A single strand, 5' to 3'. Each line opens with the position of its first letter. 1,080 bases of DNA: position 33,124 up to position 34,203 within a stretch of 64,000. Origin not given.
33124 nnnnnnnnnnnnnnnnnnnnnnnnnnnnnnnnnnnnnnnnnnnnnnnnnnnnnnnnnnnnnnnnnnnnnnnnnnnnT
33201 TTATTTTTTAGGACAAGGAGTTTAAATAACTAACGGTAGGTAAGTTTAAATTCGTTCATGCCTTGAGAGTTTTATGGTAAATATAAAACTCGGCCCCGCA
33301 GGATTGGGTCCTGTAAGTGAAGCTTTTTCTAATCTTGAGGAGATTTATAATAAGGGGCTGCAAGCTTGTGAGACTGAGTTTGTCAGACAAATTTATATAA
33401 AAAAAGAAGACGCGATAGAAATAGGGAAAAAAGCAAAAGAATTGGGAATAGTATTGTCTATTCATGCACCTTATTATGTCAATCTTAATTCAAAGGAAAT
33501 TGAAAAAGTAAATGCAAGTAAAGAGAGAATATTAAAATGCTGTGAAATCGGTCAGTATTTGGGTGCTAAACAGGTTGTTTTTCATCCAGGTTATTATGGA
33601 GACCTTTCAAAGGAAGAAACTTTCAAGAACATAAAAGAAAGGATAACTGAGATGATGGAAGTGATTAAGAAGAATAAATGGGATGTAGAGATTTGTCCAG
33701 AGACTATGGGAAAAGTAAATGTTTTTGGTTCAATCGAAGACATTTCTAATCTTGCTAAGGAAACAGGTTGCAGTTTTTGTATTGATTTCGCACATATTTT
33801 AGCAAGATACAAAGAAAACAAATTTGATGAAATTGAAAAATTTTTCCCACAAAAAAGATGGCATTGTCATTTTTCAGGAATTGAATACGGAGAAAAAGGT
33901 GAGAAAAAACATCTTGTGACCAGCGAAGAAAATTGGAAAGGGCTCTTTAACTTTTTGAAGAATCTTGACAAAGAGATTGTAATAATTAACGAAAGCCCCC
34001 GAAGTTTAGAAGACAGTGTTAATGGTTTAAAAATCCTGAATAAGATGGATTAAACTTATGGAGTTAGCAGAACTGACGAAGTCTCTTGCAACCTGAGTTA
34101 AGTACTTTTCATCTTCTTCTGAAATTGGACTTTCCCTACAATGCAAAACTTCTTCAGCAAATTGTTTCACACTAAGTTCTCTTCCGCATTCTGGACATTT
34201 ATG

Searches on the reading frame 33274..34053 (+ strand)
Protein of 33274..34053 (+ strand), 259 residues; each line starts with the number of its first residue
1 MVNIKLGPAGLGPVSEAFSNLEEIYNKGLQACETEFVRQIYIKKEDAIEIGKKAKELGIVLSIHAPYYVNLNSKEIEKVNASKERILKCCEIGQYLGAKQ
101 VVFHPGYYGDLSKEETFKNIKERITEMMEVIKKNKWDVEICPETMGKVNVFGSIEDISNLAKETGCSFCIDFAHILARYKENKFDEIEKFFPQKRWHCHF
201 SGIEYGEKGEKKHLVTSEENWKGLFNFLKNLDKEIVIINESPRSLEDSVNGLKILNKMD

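Call 13: search_protein_families(library=pfam, proteins=[window:33274-34053:+], max_evalue=0.001)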
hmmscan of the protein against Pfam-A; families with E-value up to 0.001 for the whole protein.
window:33274-34053:+ (259 aa): 1 family
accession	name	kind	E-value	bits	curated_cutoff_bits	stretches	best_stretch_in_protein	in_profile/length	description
PF01261.30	AP_endonuc_2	-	2.1e-29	103.4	31.1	1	28-252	8-243/249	Xylose isomerase-like TIM barrel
